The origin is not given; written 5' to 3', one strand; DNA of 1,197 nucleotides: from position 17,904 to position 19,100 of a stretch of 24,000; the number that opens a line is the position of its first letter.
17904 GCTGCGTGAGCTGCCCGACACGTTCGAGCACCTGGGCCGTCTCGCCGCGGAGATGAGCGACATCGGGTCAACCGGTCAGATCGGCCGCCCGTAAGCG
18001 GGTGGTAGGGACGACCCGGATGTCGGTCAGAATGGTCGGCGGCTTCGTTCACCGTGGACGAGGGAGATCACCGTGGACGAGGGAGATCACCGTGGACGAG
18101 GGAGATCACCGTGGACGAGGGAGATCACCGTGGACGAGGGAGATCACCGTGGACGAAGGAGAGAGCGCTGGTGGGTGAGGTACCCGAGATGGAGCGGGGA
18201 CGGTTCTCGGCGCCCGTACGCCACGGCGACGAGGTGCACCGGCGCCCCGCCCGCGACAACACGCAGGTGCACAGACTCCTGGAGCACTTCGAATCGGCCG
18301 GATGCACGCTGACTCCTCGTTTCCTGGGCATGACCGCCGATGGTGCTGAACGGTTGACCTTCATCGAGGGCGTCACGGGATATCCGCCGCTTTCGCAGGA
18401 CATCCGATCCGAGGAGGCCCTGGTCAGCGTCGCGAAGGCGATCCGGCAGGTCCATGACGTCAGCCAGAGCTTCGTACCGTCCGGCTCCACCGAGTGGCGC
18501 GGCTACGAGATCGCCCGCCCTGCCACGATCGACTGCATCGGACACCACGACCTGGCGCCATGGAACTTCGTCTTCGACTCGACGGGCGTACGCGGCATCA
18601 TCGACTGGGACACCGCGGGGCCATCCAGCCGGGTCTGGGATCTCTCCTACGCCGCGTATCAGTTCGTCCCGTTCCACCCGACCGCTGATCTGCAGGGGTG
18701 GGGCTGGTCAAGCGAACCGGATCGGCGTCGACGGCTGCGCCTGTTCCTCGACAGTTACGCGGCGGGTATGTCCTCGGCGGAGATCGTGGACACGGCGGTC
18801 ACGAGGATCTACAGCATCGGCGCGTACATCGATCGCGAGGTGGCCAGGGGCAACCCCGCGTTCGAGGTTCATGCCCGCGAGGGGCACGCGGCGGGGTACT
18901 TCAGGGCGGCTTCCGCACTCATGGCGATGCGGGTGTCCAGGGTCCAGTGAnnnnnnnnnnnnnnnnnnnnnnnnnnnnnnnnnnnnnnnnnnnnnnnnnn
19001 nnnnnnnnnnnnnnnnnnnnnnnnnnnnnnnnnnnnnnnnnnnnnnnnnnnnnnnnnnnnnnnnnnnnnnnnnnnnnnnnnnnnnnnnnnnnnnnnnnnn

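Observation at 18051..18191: Perfect 19-bp x5 tandem repeat in which every unit is a Shine-Dalgarno-plus-GTG initiation module, abutting the start of APH-4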

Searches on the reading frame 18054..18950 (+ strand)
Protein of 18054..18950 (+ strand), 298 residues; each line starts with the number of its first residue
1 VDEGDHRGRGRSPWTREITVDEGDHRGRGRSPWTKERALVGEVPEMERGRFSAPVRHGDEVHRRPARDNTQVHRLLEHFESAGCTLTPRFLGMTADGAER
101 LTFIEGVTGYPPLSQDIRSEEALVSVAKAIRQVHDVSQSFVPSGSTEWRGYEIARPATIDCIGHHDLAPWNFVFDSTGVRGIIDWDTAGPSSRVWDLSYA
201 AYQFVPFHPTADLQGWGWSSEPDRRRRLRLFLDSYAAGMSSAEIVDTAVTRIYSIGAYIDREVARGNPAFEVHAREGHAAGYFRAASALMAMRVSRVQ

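Call 7: search_protein_families(library=pfam, proteins=[window:18171-18950:+])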
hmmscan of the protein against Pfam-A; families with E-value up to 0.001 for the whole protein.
window:18171-18950:+ (259 aa): 1 family
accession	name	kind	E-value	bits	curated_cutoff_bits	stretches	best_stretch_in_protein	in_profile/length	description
PF01636.29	APH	-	7.4e-14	52.5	23.2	1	122-183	169-231/239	Phosphotransferase enzyme family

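Call 9: find_related_loci(query=window:18171-18950:+, collection=genome_contigs, flank=6000)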
Query window:18171-18950:+ (259 aa) in genome_contigs; peptide patterns used: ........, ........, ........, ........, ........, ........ (x = any residue, [..] = any of these).
135 stretches matched a pattern; 16 encode a relative of the query (tblastn E <= 1e-3); 16 distinct loci.
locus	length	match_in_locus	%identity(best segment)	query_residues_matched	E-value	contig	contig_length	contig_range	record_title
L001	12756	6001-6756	58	1-254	2e-91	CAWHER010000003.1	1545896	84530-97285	MAG: uncultured Actinomycetota bacterium isolate MFD00822.bin.2.25 genome assembly, contig: contig_90432, whole genome s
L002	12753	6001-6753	56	7-256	3e-89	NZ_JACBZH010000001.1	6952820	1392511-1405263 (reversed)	Actinopolymorpha rutila strain DSM 18448 Ga0374004_01, whole genome shotgun sequence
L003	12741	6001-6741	55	10-259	2e-88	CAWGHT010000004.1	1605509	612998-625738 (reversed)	MAG: uncultured Actinomycetota bacterium isolate MFD02581.bin.3.437 genome assembly, contig: contig_12702, whole genome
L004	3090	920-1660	56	7-254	6e-89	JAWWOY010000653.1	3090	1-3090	MAG: Kribbellaceae bacterium isolate BP_358 scaffold_818945, whole genome shotgun sequence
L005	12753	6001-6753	54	1-256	2e-87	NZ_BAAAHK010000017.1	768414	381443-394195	Kribbella koreensis strain JCM 10977 sequence17, whole genome shotgun sequence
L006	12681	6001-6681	58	10-239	4e-86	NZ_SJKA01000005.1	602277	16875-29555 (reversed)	Kribbella sindirgiensis strain DSM 27082 NODE_5_length_602277_cov_12.3182_ID_4312, whole genome shotgun sequence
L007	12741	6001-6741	55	10-259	8e-86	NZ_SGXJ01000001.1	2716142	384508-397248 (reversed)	Kribbella sp. VKM Ac-2569 Ga0310567_101, whole genome shotgun sequence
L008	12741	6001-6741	55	6-256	6e-84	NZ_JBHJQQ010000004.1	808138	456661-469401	Kribbella sp. NPDC056345 NPDC056345_T3_E12.ctg-0004, whole genome shotgun sequence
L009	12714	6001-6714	55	1-239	2e-83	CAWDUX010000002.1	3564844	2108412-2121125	MAG: uncultured Actinomycetota bacterium isolate MFD05442.bin.1.63 genome assembly, contig: contig_3388, whole genome sh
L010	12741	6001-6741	56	7-254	2e-88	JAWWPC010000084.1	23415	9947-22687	MAG: Kribbellaceae bacterium isolate BP_361 scaffold_1220209, whole genome shotgun sequence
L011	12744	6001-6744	53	6-256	1e-78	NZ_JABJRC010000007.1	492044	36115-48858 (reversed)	Kribbella sandramycini strain ATCC 39419 NODE_7_length_492044_cov_121.808273, whole genome shotgun sequence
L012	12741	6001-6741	54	10-259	3e-78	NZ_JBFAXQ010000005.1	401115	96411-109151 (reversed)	Kribbella sp. NPDC051952 NPDC051952_97_C11.ctg-0005, whole genome shotgun sequence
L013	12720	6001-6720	52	1-243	3e-76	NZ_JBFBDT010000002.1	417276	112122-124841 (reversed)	Streptomyces sp. NPDC093707 NPDC093707_173_C4.ctg-0002, whole genome shotgun sequence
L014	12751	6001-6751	47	6-256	2e-61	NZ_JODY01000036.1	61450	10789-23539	Streptomyces catenulae strain NRRL B-2342 contig36.1, whole genome shotgun sequence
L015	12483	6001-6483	58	94-254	2e-58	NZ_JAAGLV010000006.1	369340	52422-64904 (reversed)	Streptomyces sp. SID13031 NODE_6_length_369340_cov_91.906_ID_11/0, whole genome shotgun sequence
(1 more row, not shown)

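Call 10: find_encoding_contigs(protein=window:18054-18950:+, flank=6000, max_places=10)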
Protein window:18054-18950:+ (298 aa): no gene with exactly this product is on record in the collection.

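Call 11: find_encoding_contigs(protein=window:18171-18950:+, flank=6000, max_places=10)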
Protein window:18171-18950:+ (259 aa): no gene with exactly this product is on record in the collection.

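Call 14: find_homologous_proteins(query=window:18171-18950:+, max_evalue=1e-20)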
Query window:18171-18950:+ (259 aa): 129 proteins with E <= 1e-20 among 994 candidates; the best 120 are listed.
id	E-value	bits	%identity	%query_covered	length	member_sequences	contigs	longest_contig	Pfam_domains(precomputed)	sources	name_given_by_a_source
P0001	5.7e-167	572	96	100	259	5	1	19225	PF01636.30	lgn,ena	-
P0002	3.5e-139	481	81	100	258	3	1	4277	PF01636.30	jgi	-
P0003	1.7e-125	436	72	98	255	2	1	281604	PF01636.30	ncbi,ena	-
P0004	1.5e-119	416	71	100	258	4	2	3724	PF01636.30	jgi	jgi:hypothetical protein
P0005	3.7e-115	402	68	100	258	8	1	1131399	PF01636.30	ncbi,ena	-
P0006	3.4e-114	399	69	97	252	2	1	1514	PF01636.30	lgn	-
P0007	3.1e-110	386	65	97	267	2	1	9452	PF01636.30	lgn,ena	-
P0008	5.8e-103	362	63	94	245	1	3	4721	PF01636.30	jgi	jgi:hypothetical protein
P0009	4.8e-101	356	61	96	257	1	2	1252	PF01636.30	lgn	-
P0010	1.7e-100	354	61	97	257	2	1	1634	PF01636.30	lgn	-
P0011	1.7e-98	347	59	98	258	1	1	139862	PF01636.30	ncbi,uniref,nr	ncbi:phosphotransferase [Curtobacterium oceanosedimentum]|uniref:phosphotransferase n=1 Tax=Curtobac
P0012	2.6e-98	347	61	97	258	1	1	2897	PF01636.30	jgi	jgi:Phosphotransferase enzyme family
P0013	3.3e-97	343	73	77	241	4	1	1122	PF01636.30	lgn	-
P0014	1.1e-96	341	66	86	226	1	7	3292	PF01636.30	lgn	-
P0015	2.2e-95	337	59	97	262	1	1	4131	PF01636.30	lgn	-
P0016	9.9e-95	335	59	97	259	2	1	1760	PF01636.30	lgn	-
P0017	1.5e-93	331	67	85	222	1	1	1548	PF01636.30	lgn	-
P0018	8.7e-93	329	57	97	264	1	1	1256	PF01636.30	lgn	-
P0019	1.1e-91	325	59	98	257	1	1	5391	PF01636.30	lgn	-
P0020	1.8e-91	324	59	96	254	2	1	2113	PF01636.30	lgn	-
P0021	5.7e-91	323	60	96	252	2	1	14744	PF01636.30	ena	-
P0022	1.9e-89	318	56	98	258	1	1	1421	PF01636.30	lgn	-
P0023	4.4e-89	317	57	97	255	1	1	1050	PF01636.30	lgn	-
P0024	1.1e-88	315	58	96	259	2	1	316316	PF01636.30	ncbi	ncbi:phosphotransferase [Flindersiella endophytica]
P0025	1.5e-88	315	56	98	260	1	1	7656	PF01636.30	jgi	jgi:hypothetical protein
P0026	2.2e-88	314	56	96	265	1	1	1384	PF01636.30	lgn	-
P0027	2.4e-88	314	58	89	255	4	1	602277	PF01636.30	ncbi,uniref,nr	ncbi:aminoglycoside phosphotransferase family protein [Kribbella sindirgiensis]|uniref:Aminoglycosid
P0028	2.8e-88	314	58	96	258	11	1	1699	PF01636.30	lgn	-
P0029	7.7e-88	312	56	96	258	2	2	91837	PF01636.30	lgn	-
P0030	8.4e-88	312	56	98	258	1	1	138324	PF01636.30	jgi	jgi:hypothetical protein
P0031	8.8e-88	312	57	95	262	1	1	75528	PF01636.30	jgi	jgi:Phosphotransferase enzyme family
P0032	9.7e-88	312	56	98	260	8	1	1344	PF01636.30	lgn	-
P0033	1.2e-87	312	58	98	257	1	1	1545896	PF01636.30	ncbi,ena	-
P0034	1.3e-87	312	57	99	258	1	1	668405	PF01636.30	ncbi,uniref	ncbi:aminoglycoside phosphotransferase family protein [Actinopolymorpha sp. B9G3]|uniref:aminoglycos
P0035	3.4e-87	310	55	97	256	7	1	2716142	PF01636.30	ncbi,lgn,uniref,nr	ncbi:phosphotransferase family enzyme [Kribbella sp. VKM Ac-2569]|uniref:phosphotransferase enzyme f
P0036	6.4e-87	309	56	99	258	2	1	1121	PF01636.30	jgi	jgi:hypothetical protein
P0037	9.2e-87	309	57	98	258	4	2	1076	PF01636.30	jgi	jgi:hypothetical protein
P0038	1.9e-86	308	55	97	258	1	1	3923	PF01636.30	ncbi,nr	ncbi:MAG: aminoglycoside phosphotransferase family protein [Mycobacterium sp.]|nr:aminoglycoside pho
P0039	2.3e-86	308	56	97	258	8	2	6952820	PF01636.30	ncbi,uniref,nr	ncbi:phosphotransferase [Actinopolymorpha rutila]|uniref:Aminoglycoside phosphotransferase domain-co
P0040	6.4e-86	306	55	96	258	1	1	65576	PF01636.30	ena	-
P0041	1.5e-85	305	55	96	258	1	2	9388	PF01636.30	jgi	jgi:hypothetical protein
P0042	7.0e-85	303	55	96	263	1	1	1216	PF01636.30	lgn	-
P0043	3.4e-84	301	55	92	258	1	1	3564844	PF01636.30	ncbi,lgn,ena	-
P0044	7.8e-84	299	59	86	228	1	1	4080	PF01636.30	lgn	-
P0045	8.7e-84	299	55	96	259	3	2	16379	PF01636.30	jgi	jgi:hypothetical protein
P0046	2.3e-83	298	56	96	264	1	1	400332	PF01636.30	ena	-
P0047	2.3e-83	298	54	97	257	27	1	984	PF01636.30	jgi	jgi:hypothetical protein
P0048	1.7e-82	295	54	96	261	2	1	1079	PF01636.30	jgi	jgi:hypothetical protein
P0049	3.2e-82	294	53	98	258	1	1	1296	PF01636.30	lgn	-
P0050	3.4e-82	294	55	99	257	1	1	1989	PF01636.30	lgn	-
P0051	3.9e-82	294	54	98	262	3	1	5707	PF01636.30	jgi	jgi:hypothetical protein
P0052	5.2e-82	293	54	95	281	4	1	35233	PF01636.30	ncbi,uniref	ncbi:phosphotransferase enzyme family protein [Actinoplanes philippinensis]|uniref:phosphotransferas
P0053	6.2e-82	293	54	98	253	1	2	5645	PF01636.30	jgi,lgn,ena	jgi:phosphotransferase family enzyme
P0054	6.7e-82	293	54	96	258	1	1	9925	PF01636.30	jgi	jgi:Ser/Thr protein kinase RdoA (MazF antagonist)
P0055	1.5e-81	292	58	87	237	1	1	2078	PF01636.30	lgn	-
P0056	4.4e-81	290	54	98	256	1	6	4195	PF01636.30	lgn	-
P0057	4.8e-81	290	52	96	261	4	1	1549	PF01636.30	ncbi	-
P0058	5.5e-81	290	55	95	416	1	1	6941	PF13420.14,PF13302.14,PF00583.32,PF01636.30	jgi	jgi:RimJ/RimL family protein N-acetyltransferase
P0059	7.7e-81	289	55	100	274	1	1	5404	PF01636.30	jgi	jgi:hypothetical protein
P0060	1.4e-80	289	52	96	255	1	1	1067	PF01636.30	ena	-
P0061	1.6e-80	288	55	96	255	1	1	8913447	PF01636.30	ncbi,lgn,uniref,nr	ncbi:phosphotransferase [Kribbella sp. NBC_00709]|uniref:phosphotransferase n=1 Tax=Kribbella sp. NB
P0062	2.1e-80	288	64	78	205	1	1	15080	PF01636.30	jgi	jgi:hypothetical protein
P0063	2.5e-80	288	53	95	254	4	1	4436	PF01636.30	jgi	jgi:hypothetical protein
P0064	3.3e-80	287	54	97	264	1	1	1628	PF01636.30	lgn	-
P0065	8.1e-80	286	53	96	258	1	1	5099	PF01636.30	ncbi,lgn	ncbi:MAG: phosphotransferase enzyme family protein [Natronosporangium sp.]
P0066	8.3e-80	286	55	98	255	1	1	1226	PF01636.30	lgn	-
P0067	8.3e-80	286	53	98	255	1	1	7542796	PF01636.30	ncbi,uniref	ncbi:phosphotransferase [Kribbella sp. CA-247076]|uniref:phosphotransferase n=1 Tax=Kribbella sp. CA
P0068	1.1e-79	286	52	98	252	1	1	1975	PF01636.30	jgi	jgi:Ser/Thr protein kinase RdoA (MazF antagonist)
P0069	6.9e-79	283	50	98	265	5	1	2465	PF01636.30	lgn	-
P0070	7.1e-79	283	54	97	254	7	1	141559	PF01636.30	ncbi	-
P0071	7.6e-79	283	52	95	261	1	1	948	PF01636.30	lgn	-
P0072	1.9e-78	282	52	98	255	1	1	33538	PF01636.30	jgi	jgi:Ser/Thr protein kinase RdoA (MazF antagonist)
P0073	2.1e-78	282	52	95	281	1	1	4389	PF01636.30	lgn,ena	-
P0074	2.6e-78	281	51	96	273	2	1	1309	PF01636.30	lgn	-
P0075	4.0e-78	281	53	97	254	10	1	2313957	PF01636.30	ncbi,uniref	ncbi:aminoglycoside phosphotransferase family protein [Kribbella sp. NPDC005582]|uniref:aminoglycosi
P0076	1.2e-77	279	53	98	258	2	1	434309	PF01636.30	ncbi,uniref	ncbi:phosphotransferase [Streptomyces sp. NPDC057743]|uniref:phosphotransferase n=1 Tax=Streptomyces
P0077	2.0e-77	278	52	97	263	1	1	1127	PF01636.30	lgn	-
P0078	4.1e-77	277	48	98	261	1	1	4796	PF01636.30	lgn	-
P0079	8.6e-77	276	52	96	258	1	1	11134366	PF01636.30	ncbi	ncbi:phosphotransferase enzyme family protein [Actinoplanes sp. CA-054009]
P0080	7.5e-76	273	53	92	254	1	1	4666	PF01636.30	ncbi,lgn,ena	-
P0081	2.0e-75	272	49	90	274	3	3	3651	PF01636.30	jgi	jgi:hypothetical protein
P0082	2.3e-75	272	49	91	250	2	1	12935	PF01636.30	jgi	jgi:hypothetical protein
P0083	6.2e-75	270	51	96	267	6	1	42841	PF19974.6,PF01636.30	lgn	-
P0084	5.3e-73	264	48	95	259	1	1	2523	PF01636.30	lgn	-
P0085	1.1e-72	263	51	98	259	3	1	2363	PF01636.30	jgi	jgi:aminoglycoside phosphotransferase (APT) family kinase protein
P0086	4.7e-72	261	53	86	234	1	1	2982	PF01636.30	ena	-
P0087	7.5e-72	260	50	96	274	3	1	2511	PF19974.6,PF01636.30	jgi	jgi:Ser/Thr protein kinase RdoA (MazF antagonist)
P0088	1.6e-71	259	53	89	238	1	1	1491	PF01636.30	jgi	jgi:Ser/Thr protein kinase RdoA (MazF antagonist)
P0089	1.7e-70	256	49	95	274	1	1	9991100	PF19974.6,PF01636.30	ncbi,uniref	ncbi:phosphotransferase enzyme family protein [Actinoplanes sp. CA-030573]|uniref:phosphotransferase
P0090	2.2e-70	255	48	95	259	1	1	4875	PF01636.30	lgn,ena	-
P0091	3.3e-70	255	51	94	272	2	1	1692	PF01636.30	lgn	-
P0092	7.2e-70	254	50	96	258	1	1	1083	PF01636.30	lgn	-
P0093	1.1e-69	253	48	95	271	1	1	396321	PF19974.6,PF01636.30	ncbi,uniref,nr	ncbi:phosphotransferase enzyme family protein [Mangrovihabitans endophyticus]|uniref:Trifolitoxin im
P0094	2.9e-69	252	48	89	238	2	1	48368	PF01636.30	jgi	jgi:aminoglycoside phosphotransferase (APT) family kinase protein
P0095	9.5e-69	250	46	97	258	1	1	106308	PF01636.30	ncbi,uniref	ncbi:phosphotransferase [Actinoplanes sp. NPDC026619]|uniref:phosphotransferase n=1 Tax=Actinoplanes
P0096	1.0e-68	250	50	92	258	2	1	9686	PF01636.30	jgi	jgi:phosphotransferase family enzyme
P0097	1.6e-68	249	49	97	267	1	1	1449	PF01636.30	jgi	jgi:hypothetical protein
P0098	2.4e-68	249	48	96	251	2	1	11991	PF01636.30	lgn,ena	-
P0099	1.6e-67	246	48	95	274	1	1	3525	PF19974.6,PF01636.30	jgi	jgi:Phosphotransferase enzyme family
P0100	3.4e-67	245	47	98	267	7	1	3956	PF01636.30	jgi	jgi:hypothetical protein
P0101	5.9e-67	244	58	74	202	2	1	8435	PF01636.30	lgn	-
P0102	8.8e-67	243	47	95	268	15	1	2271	PF01636.30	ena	-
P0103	8.6e-66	240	48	89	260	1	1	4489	PF01636.30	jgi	jgi:phosphotransferase family enzyme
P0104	1.1e-65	240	48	89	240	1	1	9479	PF01636.30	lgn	-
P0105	4.1e-65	238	49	80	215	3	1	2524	PF01636.30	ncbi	-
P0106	4.3e-65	238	54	78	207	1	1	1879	PF01636.30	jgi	jgi:aminoglycoside phosphotransferase (APT) family kinase protein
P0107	4.9e-65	238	44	96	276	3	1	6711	PF01636.30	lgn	-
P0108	2.2e-63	232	54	76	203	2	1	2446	PF01636.30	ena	-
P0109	2.2e-61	226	59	69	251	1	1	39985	PF01636.30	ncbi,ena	-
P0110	5.3e-61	224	55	69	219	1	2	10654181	PF01636.30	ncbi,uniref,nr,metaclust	ncbi:phosphotransferase [Actinoplanes derwentensis]|uniref:Phosphotransferase enzyme family protein 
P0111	1.8e-60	223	47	84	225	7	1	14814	PF01636.30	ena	-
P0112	3.0e-59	219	47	80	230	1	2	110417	PF01636.30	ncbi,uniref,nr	ncbi:phosphotransferase [Streptomyces catenulae]|uniref:Phosphotransferase n=1 Tax=Streptomyces cate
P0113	4.5e-59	218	52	80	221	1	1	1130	PF01636.30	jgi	jgi:Ser/Thr protein kinase RdoA (MazF antagonist)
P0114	8.2e-57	211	63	57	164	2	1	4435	PF01636.30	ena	-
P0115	3.2e-56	209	54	71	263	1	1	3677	PF01636.30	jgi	jgi:hypothetical protein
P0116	4.3e-56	208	44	92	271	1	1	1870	PF01636.30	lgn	-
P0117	6.3e-56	208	45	85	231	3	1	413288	PF01636.30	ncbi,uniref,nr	ncbi:phosphotransferase [Amycolatopsis taiwanensis]|uniref:Trifolitoxin immunity protein n=1 Tax=Amy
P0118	2.1e-54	203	57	63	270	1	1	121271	PF01636.30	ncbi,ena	-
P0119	5.8e-54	201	64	54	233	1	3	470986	PF01636.30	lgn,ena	-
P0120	1.1e-52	197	53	69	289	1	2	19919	PF01636.30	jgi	jgi:hypothetical protein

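Call 15: find_encoding_contigs(protein=P0001, flank=6000, max_places=10)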
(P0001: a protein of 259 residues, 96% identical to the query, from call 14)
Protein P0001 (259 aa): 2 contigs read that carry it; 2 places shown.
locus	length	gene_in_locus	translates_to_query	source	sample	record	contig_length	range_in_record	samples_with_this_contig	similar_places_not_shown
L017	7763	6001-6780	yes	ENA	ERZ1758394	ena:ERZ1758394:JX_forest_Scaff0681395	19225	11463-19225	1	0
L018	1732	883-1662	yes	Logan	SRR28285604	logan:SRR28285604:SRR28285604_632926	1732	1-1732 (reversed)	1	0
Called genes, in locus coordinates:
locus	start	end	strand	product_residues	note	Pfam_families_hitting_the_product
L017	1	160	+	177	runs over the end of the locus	PF13671:AAA_33 (faint), PF13238:AAA_18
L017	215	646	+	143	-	PF12728:HTH_17, PF21531:Rv2175c_wHTH (weak), PF00376:MerR (weak)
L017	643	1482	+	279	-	PF00561:Abhydrolase_1, PF12146:Hydrolase_4 (faint), PF12697:Abhydrolase_6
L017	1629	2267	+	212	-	-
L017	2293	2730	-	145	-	PF00583:Acetyltransf_1, PF13508:Acetyltransf_7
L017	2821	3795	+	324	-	PF01636:APH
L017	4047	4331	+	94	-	PF02311:AraC_binding (weak), PF07883:Cupin_2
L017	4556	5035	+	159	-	PF01636:APH (weak)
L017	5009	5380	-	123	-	PF00376:MerR, PF13411:MerR_1, PF09278:MerR-DNA-bind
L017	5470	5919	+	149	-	-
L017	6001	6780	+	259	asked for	PF01636:APH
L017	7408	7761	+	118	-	?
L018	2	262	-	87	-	?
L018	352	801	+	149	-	-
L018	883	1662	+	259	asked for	PF01636:APH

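Call 16: find_encoding_contigs(protein=P0002, flank=4000, max_places=6)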
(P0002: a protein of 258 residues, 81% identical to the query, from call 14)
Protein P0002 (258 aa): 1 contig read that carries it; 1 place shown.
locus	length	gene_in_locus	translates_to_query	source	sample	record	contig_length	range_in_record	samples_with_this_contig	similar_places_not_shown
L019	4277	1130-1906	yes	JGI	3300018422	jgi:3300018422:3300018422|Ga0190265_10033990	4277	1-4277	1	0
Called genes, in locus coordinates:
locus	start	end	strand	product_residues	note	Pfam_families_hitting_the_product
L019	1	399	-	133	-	?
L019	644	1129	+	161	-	PF13527:Acetyltransf_9 (weak), PF00583:Acetyltransf_1, PF13673:Acetyltransf_10, PF13508:Acetyltransf_7, PF08445:FR47 (weak)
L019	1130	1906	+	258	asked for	PF01636:APH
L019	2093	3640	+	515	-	PF13606:Ank_3 (faint), PF12796:Ank_2, PF13637:Ank_4 (weak), PF13857:Ank_5 (weak), PF00023:Ank (weak)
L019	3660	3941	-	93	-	-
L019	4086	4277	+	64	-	?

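Call 17: find_encoding_contigs(protein=P0003, flank=6000, max_places=6)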
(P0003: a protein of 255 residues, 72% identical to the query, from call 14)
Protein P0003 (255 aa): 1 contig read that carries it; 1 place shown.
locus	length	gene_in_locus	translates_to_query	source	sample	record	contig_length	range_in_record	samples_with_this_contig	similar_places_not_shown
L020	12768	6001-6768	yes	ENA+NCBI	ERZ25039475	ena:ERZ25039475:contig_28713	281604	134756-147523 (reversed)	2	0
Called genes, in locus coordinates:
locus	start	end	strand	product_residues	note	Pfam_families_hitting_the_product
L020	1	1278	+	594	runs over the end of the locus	PF00578:AhpC-TSA, PF08534:Redoxin (weak), PF01436:NHL (faint), PF13905:Thioredoxin_8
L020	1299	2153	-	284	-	PF13349:DUF4097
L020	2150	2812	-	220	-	PF00072:Response_reg, PF00196:GerE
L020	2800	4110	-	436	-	PF13796:Sensor, PF07730:HisKA_3, PF02518:HATPase_c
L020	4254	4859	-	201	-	PF01872:RibD_C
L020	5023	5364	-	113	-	-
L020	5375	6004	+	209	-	PF07931:CPT (weak), PF13238:AAA_18, PF13671:AAA_33 (weak)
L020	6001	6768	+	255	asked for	PF01636:APH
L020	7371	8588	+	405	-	PF01408:GFO_IDH_MocA, PF02894:GFO_IDH_MocA_C, PF22725:GFO_IDH_MocA_C3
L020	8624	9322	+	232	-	PF03243:MerB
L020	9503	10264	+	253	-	PF00005:ABC_tran, PF13304:AAA_21 (faint)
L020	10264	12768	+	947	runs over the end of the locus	PF02687:FtsX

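Call 23: find_encoding_contigs(protein=window:18111-18950:+, flank=6000, max_places=10)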
Protein window:18111-18950:+ (279 aa): no gene with exactly this product is on record in the collection.

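Call 27: list_cluster_members(proteins=[P0001])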
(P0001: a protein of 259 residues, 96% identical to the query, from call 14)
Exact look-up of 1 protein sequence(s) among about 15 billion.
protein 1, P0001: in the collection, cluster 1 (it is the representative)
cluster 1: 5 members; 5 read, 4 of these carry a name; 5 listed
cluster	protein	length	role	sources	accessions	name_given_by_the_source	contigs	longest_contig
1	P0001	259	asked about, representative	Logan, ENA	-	-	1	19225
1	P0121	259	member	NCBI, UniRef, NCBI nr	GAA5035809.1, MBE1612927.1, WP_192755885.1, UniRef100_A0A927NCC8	phosphotransferase [Actinopolymorpha pittospori] | Aminoglycoside phosphotransferase domain-containing protein n=1 Tax=Actinopolymorpha ... | hypothetical protein [Actinopolymorpha pittospori]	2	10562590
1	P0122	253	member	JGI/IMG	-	hypothetical protein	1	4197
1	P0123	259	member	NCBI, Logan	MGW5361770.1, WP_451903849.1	phosphotransferase [Actinopolymorpha pittospori]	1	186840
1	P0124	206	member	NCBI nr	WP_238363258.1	phosphotransferase [Actinopolymorpha pittospori]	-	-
